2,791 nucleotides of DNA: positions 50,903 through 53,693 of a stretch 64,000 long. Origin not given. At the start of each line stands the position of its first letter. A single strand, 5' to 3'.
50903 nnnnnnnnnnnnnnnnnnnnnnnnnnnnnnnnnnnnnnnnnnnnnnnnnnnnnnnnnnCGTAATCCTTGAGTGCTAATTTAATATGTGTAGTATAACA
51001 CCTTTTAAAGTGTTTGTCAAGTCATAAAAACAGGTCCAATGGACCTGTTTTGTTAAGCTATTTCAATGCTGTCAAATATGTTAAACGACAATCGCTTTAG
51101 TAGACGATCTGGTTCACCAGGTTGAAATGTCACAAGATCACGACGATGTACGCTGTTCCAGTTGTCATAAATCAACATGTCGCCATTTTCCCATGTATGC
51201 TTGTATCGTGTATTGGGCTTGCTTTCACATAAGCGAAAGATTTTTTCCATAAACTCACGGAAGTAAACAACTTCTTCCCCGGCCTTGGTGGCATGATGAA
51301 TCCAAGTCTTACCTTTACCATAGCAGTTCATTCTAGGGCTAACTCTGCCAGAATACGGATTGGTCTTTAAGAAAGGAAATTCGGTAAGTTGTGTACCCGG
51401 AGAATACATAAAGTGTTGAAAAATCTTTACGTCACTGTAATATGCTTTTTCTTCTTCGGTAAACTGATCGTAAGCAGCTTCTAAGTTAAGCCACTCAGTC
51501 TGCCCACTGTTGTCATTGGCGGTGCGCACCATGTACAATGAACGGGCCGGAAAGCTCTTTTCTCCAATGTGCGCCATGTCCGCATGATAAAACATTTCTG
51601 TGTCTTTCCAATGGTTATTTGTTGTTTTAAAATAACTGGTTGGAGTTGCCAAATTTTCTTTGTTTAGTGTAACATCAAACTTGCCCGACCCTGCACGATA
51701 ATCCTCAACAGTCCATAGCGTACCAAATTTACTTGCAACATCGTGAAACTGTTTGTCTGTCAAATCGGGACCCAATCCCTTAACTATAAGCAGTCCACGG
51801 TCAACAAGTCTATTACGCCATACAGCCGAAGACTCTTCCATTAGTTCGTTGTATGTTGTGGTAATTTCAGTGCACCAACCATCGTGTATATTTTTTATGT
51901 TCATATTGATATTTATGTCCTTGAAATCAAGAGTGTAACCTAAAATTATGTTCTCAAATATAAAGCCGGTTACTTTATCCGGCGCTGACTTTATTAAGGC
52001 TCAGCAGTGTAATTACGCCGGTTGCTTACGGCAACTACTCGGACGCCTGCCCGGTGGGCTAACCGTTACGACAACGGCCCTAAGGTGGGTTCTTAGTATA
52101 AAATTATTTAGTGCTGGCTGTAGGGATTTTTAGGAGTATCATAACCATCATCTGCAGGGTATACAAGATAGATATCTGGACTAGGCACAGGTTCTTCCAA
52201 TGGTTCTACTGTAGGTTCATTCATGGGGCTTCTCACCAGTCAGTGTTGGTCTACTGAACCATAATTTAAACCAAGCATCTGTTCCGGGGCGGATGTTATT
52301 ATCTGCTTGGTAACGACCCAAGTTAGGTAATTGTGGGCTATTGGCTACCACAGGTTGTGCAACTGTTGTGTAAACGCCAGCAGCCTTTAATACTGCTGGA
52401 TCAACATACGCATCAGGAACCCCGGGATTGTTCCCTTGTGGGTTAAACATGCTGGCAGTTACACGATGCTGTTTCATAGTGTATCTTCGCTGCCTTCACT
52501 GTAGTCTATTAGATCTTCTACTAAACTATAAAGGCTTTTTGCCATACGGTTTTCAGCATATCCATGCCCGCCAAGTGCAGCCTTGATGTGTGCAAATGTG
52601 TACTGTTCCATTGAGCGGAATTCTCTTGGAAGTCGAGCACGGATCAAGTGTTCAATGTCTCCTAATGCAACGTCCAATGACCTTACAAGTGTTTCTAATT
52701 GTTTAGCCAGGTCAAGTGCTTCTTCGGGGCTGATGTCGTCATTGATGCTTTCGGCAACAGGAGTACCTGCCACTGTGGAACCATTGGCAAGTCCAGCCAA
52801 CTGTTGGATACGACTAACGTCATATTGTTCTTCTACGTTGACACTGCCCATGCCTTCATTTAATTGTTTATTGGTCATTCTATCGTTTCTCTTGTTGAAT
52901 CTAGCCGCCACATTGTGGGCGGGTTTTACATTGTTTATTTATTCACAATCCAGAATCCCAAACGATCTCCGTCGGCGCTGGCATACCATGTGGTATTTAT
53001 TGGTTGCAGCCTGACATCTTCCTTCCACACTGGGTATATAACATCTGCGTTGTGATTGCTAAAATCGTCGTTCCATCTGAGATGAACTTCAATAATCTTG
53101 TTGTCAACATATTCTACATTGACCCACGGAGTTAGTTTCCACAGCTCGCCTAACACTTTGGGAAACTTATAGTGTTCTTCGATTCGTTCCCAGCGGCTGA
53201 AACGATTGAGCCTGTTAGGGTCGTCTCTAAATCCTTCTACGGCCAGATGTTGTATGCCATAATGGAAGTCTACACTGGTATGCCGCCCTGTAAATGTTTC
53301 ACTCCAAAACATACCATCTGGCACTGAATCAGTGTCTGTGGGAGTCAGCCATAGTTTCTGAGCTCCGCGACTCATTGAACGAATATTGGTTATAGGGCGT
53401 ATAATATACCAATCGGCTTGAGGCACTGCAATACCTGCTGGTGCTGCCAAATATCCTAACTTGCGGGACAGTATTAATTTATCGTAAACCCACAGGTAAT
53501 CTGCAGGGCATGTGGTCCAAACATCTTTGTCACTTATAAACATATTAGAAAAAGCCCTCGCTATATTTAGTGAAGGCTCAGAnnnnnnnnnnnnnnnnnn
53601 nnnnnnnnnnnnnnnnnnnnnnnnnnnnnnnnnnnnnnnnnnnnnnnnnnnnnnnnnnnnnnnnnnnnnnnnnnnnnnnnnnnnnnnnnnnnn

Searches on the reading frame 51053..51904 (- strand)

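Call 9: search_protein_families(library=phrogs, proteins=[window:51053-51904:-], max_evalue=0.001)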
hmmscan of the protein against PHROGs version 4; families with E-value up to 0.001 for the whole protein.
window:51053-51904:- (283 aa): 0 families

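Call 35: search_protein_families(library=pfam, proteins=[window:51053-51904:-], max_evalue=0.01)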
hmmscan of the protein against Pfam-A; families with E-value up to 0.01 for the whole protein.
window:51053-51904:- (283 aa): 1 family
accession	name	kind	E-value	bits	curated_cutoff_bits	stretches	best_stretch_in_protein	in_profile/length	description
PF02668.22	TauD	-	3e-22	80.2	27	1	10-271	9-265/267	Taurine catabolism dioxygenase TauD, TfdA family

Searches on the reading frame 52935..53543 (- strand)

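Call 60: search_protein_families(library=phrogs, proteins=[window:52935-53543:-], max_evalue=0.001)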
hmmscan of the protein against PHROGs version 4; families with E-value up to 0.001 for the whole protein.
window:52935-53543:- (202 aa): 1 family
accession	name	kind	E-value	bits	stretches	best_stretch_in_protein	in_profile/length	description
phrog_3577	-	unknown function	3.7e-42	145.2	1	14-199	12-201/202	-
